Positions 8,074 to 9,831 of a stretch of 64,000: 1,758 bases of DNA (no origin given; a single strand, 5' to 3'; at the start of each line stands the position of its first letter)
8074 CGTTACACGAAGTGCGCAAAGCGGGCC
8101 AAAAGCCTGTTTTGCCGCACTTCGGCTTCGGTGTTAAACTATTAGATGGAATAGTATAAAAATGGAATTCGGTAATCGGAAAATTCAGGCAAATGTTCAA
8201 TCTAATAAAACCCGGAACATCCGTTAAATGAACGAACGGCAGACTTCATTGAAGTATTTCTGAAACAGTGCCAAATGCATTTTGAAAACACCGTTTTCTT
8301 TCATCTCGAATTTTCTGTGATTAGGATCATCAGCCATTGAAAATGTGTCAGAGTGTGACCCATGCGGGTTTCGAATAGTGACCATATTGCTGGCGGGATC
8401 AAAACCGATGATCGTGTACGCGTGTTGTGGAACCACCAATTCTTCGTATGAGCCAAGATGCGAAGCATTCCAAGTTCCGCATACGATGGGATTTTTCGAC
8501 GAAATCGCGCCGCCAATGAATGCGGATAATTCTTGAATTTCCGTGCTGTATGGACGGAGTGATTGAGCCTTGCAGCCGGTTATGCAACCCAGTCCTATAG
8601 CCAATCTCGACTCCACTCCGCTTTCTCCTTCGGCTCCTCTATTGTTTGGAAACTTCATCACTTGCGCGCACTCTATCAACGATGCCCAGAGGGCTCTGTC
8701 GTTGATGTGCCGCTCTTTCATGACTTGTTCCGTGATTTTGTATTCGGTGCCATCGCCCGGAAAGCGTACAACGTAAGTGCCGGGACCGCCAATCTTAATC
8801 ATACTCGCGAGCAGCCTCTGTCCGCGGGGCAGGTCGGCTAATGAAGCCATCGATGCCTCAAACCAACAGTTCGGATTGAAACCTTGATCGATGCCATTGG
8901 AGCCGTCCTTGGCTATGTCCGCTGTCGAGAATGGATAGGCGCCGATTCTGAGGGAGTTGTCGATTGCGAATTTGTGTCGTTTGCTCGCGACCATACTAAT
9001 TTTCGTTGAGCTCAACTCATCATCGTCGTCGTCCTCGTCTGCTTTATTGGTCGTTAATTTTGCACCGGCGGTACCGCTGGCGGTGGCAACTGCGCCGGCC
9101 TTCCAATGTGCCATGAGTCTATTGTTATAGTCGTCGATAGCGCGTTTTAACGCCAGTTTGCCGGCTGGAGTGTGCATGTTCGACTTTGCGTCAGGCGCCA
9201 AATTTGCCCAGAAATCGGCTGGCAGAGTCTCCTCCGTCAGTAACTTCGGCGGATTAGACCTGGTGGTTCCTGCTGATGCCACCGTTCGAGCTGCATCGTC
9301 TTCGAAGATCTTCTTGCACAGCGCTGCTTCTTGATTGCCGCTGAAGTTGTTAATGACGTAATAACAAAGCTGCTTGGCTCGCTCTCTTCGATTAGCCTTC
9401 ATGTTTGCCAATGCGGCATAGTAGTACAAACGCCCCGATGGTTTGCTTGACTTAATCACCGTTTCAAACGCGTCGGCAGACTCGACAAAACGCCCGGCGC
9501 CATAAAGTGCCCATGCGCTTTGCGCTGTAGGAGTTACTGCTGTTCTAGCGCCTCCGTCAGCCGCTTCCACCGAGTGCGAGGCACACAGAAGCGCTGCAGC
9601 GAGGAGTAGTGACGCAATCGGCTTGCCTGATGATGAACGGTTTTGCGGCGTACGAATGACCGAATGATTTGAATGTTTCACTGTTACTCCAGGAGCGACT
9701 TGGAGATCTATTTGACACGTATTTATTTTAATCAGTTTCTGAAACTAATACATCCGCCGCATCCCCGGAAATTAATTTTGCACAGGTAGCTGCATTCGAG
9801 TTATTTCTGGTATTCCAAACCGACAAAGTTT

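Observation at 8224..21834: Two loci pairing a secreted TPR protein with a secreted calpain-like (C2) cysteine protease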

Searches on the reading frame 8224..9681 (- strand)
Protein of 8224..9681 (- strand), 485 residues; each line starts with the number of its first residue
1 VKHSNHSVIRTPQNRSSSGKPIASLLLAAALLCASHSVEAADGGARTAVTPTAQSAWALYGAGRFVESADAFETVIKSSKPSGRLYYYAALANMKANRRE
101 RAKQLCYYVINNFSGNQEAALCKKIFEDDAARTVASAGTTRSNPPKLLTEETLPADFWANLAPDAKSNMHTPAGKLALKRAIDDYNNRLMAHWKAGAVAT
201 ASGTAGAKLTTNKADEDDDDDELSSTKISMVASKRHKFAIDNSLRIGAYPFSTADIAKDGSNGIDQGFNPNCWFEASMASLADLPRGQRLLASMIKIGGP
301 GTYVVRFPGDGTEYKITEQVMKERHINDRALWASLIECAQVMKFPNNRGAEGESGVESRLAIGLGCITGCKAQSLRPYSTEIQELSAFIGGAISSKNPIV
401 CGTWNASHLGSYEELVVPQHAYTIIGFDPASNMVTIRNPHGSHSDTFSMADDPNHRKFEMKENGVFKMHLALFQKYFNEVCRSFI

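Call 4: search_protein_families(library=pfam, proteins=[window:8224-9681:-], max_evalue=1)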
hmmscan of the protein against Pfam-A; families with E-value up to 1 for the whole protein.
window:8224-9681:- (485 aa): 5 families
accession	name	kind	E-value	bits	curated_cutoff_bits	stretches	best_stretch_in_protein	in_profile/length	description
PF00648.27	Peptidase_C2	-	1.5e-07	31.2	23.8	1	262-480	48-293/297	Calpain family cysteine protease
PF13432.12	TPR_16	-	0.012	16.4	32.7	1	56-103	4-51/65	Tetratricopeptide repeat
PF13174.12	TPR_6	-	0.11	13.7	26.3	0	86-113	3-30/33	Tetratricopeptide repeat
PF07719.23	TPR_2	-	0.16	12.6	27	0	56-77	8-29/34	Tetratricopeptide repeat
PF14853.12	Fis1_TPR_C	-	0.59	10.8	25.3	0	86-129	4-47/53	Fis1 C-terminal tetratricopeptide repeat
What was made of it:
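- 8224..9681 (-): C2a: exported calpain-type cysteine peptidase, 485 aa. Order of parts: signal peptide (aa 1-40), TPR-like helical domain, helical and acidic disordered linker (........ at aa 215), compact CysPc core. PF00648 31.2 bits against a cut-off of 23.8 (call 4).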

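Call 9: search_solved_structures(query=window:8224-9681:-, max_evalue=1, show_alignments=2)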
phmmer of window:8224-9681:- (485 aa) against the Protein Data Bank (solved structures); distinct sequences matched with E-value up to 1: 1.
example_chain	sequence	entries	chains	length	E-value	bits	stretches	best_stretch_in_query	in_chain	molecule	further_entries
9p8h_SD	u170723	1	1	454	0.029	16.8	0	220-271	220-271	40S ribosomal protein S3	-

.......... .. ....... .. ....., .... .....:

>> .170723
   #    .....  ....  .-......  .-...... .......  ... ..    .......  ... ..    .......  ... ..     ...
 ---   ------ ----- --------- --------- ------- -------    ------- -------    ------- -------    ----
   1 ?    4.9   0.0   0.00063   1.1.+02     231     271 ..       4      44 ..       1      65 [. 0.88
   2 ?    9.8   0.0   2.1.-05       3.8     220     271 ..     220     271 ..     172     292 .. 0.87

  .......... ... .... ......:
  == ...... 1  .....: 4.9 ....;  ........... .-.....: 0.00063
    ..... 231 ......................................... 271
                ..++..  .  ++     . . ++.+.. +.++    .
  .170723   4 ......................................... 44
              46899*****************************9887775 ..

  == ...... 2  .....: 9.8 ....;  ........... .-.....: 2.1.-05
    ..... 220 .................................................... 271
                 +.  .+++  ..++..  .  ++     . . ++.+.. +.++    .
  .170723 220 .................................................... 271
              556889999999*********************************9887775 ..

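Call 11: find_homologous_proteins(query=window:8224-9681:-)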
Query window:8224-9681:- (485 aa): 225 proteins with E <= 0.001 among 8000 candidates; the best 120 are listed.
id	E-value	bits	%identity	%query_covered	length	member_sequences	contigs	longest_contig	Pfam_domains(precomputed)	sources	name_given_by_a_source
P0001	0.0e+0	1107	100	100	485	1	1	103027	PF00648.28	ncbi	-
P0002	2.8e-260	882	84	93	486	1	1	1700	PF00648.28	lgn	-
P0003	1.1e-201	689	66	98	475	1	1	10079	-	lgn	-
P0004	5.5e-192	657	63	98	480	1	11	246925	PF00648.28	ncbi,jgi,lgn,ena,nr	ncbi:MAG: C2 family cysteine protease [Candidatus Melainabacteria bacterium]|nr:C2 family cysteine p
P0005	5.0e-173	595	59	93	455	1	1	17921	PF00648.28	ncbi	-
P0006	2.7e-162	559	60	90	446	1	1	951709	PF00648.28,PF13432.13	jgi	jgi:hypothetical protein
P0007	5.2e-162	558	58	95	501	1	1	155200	PF00648.28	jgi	-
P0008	8.2e-160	551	57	95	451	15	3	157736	PF00648.28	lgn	-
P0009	3.7e-155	536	56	89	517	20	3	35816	PF13432.13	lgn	-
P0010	7.0e-155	535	56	89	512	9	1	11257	PF13432.13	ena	-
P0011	9.5e-153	528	53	95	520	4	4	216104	PF00648.28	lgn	-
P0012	1.6e-151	524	58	89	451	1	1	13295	PF00648.28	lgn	-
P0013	1.1e-147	511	53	89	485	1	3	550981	-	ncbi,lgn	ncbi:MAG: hypothetical protein AB7W16_09170 [Candidatus Obscuribacterales bacterium]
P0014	4.8e-147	509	52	96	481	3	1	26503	PF13432.13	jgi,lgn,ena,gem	-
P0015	4.4e-144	499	54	89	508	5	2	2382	PF00648.28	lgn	-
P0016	1.2e-139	485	51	96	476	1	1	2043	PF00648.28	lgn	-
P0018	1.1e-125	439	50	89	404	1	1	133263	PF00648.28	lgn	-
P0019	1.8e-124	435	45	96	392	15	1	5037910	PF00648.28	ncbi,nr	ncbi:MAG: hypothetical protein IPG59_08925 [Candidatus Melainabacteria bacterium]|nr:MAG: hypothetic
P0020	1.6e-123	431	47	95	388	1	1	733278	PF00648.28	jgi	-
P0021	1.8e-123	431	46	97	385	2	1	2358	PF00648.28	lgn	-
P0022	2.0e-123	431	63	51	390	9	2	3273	PF00648.28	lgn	-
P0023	5.1e-123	430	45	96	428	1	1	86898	PF00648.28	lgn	-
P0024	3.5e-122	427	47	88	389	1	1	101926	PF00648.28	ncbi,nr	ncbi:MAG: C2 family cysteine protease [Candidatus Melainabacteria bacterium]|nr:C2 family cysteine p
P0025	6.7e-122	426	46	88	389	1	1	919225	PF00648.28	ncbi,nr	ncbi:MAG: hypothetical protein KIT34_01140 [Cyanobacteria bacterium TGS_CYA1]|nr:hypothetical protei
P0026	2.3e-120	421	48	88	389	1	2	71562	PF00648.28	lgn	-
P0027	5.6e-120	420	45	95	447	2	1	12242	PF00648.28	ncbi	-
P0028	9.5e-120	419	46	96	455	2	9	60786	PF00648.28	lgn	-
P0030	4.1e-119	417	48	89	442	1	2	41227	PF00648.28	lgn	-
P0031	1.6e-118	415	60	51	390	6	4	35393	PF00648.28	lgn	-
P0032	1.4e-117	412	46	95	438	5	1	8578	PF00648.28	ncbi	-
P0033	8.6e-116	406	47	89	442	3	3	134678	PF00648.28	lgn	-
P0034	1.7e-115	405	47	89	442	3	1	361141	PF00648.28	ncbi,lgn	ncbi:hypothetical protein BH10CYA1_BH10CYA1_10910 [soil metagenome]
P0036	4.3e-115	404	46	93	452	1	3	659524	PF00648.28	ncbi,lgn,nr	ncbi:MAG: hypothetical protein P4L53_12475 [Candidatus Obscuribacterales bacterium]|nr:hypothetical 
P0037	4.8e-115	403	47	89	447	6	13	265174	PF00648.28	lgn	-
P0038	4.4e-114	400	44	95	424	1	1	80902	PF00648.28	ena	-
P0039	5.8e-114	400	46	89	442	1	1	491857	PF00648.28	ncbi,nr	ncbi:MAG: hypothetical protein JST89_08025 [Cyanobacteria bacterium SZAS-4]|nr:hypothetical protein 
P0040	8.9e-114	399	46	89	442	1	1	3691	PF00648.28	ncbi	-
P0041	1.1e-111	392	44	96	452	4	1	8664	PF00648.28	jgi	jgi:hypothetical protein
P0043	1.6e-109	385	45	89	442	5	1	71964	PF00648.28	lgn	-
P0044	2.5e-109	385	45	89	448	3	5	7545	PF00648.28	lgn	-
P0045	3.9e-109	384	42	95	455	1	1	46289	PF00648.28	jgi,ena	-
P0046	5.7e-109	383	45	91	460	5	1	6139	PF00648.28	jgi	jgi:hypothetical protein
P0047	1.1e-108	383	44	90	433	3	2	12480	PF00648.28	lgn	-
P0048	6.5e-108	380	50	83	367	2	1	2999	PF00648.28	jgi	jgi:hypothetical protein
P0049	2.2e-107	378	44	91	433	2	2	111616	PF00648.28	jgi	jgi:hypothetical protein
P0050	9.7e-107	376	42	95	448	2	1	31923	PF00648.28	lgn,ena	-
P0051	1.4e-106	376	45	91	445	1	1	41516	PF00648.28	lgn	-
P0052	1.7e-106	375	43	95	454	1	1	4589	PF00648.28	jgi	jgi:Calpain family cysteine protease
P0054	2.7e-106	375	45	89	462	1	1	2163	PF00648.28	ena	-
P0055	2.9e-106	375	46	89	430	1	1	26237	PF00648.28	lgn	-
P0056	3.2e-106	374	43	91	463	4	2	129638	PF00648.28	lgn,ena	-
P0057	5.4e-106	374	46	90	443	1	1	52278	PF00648.28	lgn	-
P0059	3.1e-105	371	45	92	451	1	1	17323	PF00648.28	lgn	-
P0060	6.2e-105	370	41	96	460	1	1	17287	PF00648.28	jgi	jgi:hypothetical protein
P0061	1.1e-104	369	43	89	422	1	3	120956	PF00648.28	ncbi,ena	-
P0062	1.2e-104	369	59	49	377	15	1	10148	PF00648.28,PF13432.13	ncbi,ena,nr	ncbi:MAG TPA: C2 family cysteine protease [Candidatus Obscuribacter sp.]|nr:C2 family cysteine prote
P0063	1.4e-104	369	41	97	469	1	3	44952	PF00648.28,PF13432.13,PF13174.13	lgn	-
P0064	2.0e-104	368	46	87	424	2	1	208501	PF00648.28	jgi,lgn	-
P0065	2.0e-104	368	43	97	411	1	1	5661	PF00648.28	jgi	-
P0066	2.5e-104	368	43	89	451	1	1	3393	PF00648.28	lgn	-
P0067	2.5e-104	368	42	97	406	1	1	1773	PF00648.28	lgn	-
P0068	3.0e-104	368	44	91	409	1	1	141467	PF00648.28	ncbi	-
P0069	3.7e-104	368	46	89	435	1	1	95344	PF00648.28,PF13432.13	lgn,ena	-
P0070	9.2e-104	366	43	91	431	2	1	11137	PF00648.28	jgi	jgi:hypothetical protein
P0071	2.5e-103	365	57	50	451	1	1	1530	PF00648.28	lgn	-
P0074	9.9e-103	363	44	92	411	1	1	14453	PF00648.28,PF13432.13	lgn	-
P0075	1.3e-102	362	43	90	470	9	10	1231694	PF00648.28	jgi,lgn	jgi:hypothetical protein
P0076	1.4e-102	362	42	89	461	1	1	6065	PF00648.28,PF13432.13,PF13174.13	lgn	-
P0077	1.7e-102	362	43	95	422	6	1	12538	PF00648.28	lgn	-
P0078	2.1e-102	362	43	95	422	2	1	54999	PF00648.28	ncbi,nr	ncbi:MAG: hypothetical protein K2Y39_26495 [Candidatus Obscuribacterales bacterium]|nr:hypothetical 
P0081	3.4e-102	361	39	96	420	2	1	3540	PF00648.28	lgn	-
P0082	3.8e-102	361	54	50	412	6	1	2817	PF00648.28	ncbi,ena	-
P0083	4.5e-102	361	45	92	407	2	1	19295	PF00648.28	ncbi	ncbi:MAG TPA: C2 family cysteine protease [Candidatus Obscuribacterales bacterium]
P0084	6.1e-102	360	43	90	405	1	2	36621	PF00648.28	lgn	-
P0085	6.2e-102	360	44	89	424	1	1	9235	PF00648.28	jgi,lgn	-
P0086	8.1e-102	360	41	96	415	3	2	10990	PF00648.28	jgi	jgi:hypothetical protein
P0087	8.1e-102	360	54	50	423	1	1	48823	PF00648.28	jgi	jgi:hypothetical protein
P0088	9.5e-102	360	44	89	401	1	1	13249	PF00648.28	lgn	-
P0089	1.5e-101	359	43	89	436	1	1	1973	PF00648.28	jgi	jgi:hypothetical protein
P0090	2.0e-101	359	52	50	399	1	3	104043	PF00648.28,PF13432.13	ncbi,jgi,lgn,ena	jgi:hypothetical protein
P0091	2.0e-101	359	44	95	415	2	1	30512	PF00648.28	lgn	-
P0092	2.4e-101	358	53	50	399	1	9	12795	PF00648.28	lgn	-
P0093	2.5e-101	358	51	55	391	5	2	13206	PF00648.28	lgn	-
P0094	2.5e-101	358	42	91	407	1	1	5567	PF00648.28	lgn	-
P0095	2.7e-101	358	41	95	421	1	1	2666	PF00648.28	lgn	-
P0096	4.0e-101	358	55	48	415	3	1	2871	PF00648.28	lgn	-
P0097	4.8e-101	357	40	89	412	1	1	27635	PF00648.28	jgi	jgi:hypothetical protein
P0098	5.5e-101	357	41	97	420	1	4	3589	PF00648.28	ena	-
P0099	7.2e-101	357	41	95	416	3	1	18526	PF00648.28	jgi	jgi:Calpain family cysteine protease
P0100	1.8e-100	355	41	95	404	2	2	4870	PF00648.28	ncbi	-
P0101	2.6e-100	355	42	89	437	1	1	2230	PF00648.28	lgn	-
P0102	3.1e-100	355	41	96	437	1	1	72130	PF00648.28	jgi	jgi:hypothetical protein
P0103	3.5e-100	354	42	95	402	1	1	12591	PF00648.28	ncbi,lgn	-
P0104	4.5e-100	354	42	94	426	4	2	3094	PF00648.28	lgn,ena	-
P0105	5.4e-100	354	43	88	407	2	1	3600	PF00648.28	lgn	-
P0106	5.5e-100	354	55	48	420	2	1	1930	PF00648.28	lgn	-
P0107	5.6e-100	354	58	49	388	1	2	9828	PF00648.28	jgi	-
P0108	5.7e-100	354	42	91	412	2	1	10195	PF00648.28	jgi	-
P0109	7.2e-100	353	43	91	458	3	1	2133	PF00648.28,PF13432.13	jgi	-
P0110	8.3e-100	353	43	89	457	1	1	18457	PF00648.28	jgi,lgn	-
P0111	8.7e-100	353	43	89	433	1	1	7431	PF00648.28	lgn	-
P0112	1.1e-99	353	42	94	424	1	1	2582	PF00648.28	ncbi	-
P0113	1.2e-99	353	53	50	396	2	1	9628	PF00648.28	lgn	-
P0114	1.3e-99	353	44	94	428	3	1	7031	PF00648.28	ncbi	-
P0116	1.3e-99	353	54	49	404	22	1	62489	PF00648.28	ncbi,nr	ncbi:MAG: hypothetical protein KA255_04325 [Candidatus Obscuribacter sp.]|nr:hypothetical protein [C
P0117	1.4e-99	352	58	49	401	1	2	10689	PF00648.28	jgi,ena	-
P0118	1.5e-99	352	55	50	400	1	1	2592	PF00648.28,PF13432.13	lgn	-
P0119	2.4e-99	352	49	57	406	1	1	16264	PF00648.28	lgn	-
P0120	4.3e-99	351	41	95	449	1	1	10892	PF00648.28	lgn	-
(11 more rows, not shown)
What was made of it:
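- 8224..9681 (-): The family has >=225 members, and every taxon name shown among the 120 listed is Melainabacteria, Obscuribacterales or another cyanobacterial label (call 11).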

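Call 22: find_related_loci(query=A2, collection=genome_contigs, flank=8000)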
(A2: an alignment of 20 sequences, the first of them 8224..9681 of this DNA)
Query A2 (485 aa) in genome_contigs; peptide patterns used: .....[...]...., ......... (x = any residue, [..] = any of these).
95 stretches matched a pattern; 58 encode a relative of the query (tblastn E <= 1e-3); 58 distinct loci.
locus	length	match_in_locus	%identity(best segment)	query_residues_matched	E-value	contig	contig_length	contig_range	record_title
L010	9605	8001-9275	59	35-485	2e-176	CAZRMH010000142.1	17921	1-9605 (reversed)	MAG TPA_asm: uncultured Candidatus Obscuribacterales bacterium isolate SRP287051_co1_22 genome assembly, contig: NODE_43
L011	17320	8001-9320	57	26-485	2e-161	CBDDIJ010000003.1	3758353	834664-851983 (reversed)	MAG: Candidatus Obscuribacterales bacterium isolate d5e4265f-a358-4786-9086-93a4549b7058 genome assembly, contig: contig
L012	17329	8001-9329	56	55-485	4e-155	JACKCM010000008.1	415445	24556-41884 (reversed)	MAG: Candidatus Obscuribacterales bacterium isolate HK-STAS-CYAN-1 HK-STAS-CYAN-1_8, whole genome shotgun sequence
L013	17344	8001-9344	52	51-485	9e-155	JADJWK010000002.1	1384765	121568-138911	MAG: Candidatus Melainabacteria bacterium isolate Kalu_18-Q3-R12-55_BAT3C.239 tig00000921-10-13821340, whole genome shot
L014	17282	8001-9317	56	55-485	2e-159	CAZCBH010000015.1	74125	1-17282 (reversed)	MAG TPA_asm: uncultured Candidatus Obscuribacterales bacterium isolate SRP329715_co1_382 genome assembly, contig: NODE_3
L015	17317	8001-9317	55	55-485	3e-151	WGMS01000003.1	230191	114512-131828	MAG: bacterium isolate RI_106 c_000000194054, whole genome shotgun sequence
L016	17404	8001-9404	63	13-485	0e+0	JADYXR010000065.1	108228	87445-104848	MAG: Candidatus Obscuribacter sp. isolate MP9P1 103 k99_735276, whole genome shotgun sequence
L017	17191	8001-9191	46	54-485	3e-127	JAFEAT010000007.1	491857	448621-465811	MAG: Cyanobacteria bacterium SZAS-4 CYAN-TMP-2__7__length-491857, whole genome shotgun sequence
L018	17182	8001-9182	48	54-485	2e-127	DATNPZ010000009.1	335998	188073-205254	MAG TPA_asm: Drouetiella sp. isolate SMAG_U16494 k141_12171, whole genome shotgun sequence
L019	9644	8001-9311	44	15-485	3e-126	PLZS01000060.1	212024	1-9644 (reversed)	MAG: Candidatus Melainabacteria bacterium isolate palsa_1080 73.20120700_P3D.118_contig_6806, whole genome shotgun seque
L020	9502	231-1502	45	26-485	7e-125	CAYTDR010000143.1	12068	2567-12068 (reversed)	MAG TPA_asm: uncultured Candidatus Obscuribacterales bacterium isolate SRP302895_co1_402 genome assembly, contig: NODE_1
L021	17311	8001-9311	46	34-485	1e-123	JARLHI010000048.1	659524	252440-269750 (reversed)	MAG: Candidatus Obscuribacterales bacterium isolate MAG_CO261 MetaCoAG_Bin_261_Oxic_k141_994434, whole genome shotgun se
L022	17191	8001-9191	44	51-485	5e-118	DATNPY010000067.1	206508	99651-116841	MAG TPA_asm: Drouetiella sp. isolate SMAG_U16493 k141_38234, whole genome shotgun sequence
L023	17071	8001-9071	48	60-485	3e-118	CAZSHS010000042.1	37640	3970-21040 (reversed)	MAG TPA_asm: uncultured Candidatus Obscuribacterales bacterium isolate SRP219642_co4_616 genome assembly, contig: NODE_1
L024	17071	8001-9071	46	60-485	2e-112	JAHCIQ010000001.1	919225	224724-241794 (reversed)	MAG: Cyanobacteria bacterium TGS_CYA1 CYA1_1, whole genome shotgun sequence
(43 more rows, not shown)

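Call 37: find_encoding_contigs(protein=P0003, flank=8000, max_places=2)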
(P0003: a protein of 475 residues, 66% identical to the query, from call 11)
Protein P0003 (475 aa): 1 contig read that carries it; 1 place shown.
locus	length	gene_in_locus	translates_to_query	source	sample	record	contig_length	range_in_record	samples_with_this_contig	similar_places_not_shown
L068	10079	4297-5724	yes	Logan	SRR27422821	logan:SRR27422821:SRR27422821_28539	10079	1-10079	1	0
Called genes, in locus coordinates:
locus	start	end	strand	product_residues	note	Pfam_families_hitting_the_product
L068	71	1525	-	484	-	PF02321:OEP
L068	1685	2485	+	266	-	-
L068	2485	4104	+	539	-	PF07719:TPR_2 (faint), PF17874:TPR_MalT (faint), PF00515:TPR_1 (faint), PF13424:TPR_12, PF24885:TPR_NPHP3 (weak), PF13424:TPR_12, PF13374:TPR_10 (weak), PF13424:TPR_12 (weak), +2 more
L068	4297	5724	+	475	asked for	-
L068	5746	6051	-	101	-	-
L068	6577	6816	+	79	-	-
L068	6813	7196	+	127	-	PF01850:PIN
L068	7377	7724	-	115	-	-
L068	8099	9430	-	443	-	PF01523:PmbA_TldD_1st (weak), PF19290:PmbA_TldD_2nd, PF19289:PmbA_TldD_3rd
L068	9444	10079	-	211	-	?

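Call 38: find_encoding_contigs(protein=P0004, flank=8000, max_places=2)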
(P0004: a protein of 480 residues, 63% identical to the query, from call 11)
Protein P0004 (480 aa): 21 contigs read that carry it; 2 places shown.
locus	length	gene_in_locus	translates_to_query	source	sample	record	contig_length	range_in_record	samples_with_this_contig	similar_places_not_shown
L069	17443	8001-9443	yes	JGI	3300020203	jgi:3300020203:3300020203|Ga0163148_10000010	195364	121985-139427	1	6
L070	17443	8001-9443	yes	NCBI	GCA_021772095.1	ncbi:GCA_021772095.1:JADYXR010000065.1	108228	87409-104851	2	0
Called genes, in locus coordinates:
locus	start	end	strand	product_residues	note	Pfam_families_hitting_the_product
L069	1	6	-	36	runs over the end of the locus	-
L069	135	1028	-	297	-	PF00188:CAP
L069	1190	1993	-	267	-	PF00188:CAP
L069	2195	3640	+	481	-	-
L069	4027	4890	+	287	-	-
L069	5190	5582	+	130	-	PF03631:Virul_fac_BrkB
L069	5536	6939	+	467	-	PF03631:Virul_fac_BrkB, PF00293:NUDIX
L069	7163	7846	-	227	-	PF00072:Response_reg, PF00486:Trans_reg_C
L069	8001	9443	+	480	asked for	PF00648:Peptidase_C2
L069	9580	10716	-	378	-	PF08448:PAS_4, PF00989:PAS, PF13188:PAS_8 (weak), PF13426:PAS_9, PF08447:PAS_3, PF00512:HisKA, PF02518:HATPase_c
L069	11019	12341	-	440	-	PF00890:FAD_binding_2 (weak), PF01266:DAO (faint), PF01593:Amino_oxidase, PF03486:HI0933_like (faint), PF07992:Pyr_redox_2 (faint), PF13450:NAD_binding_8, PF13738:Pyr_redox_3 (faint)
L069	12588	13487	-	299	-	PF01370:Epimerase, PF08338:DUF1731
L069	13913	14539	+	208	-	PF00702:Hydrolase, PF13419:HAD_2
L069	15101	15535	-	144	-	-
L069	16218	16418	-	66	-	-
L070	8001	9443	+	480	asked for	PF00648:Peptidase_C2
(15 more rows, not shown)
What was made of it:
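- A C2a homologue at 63% identity lies in an unrelated context (call 38).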
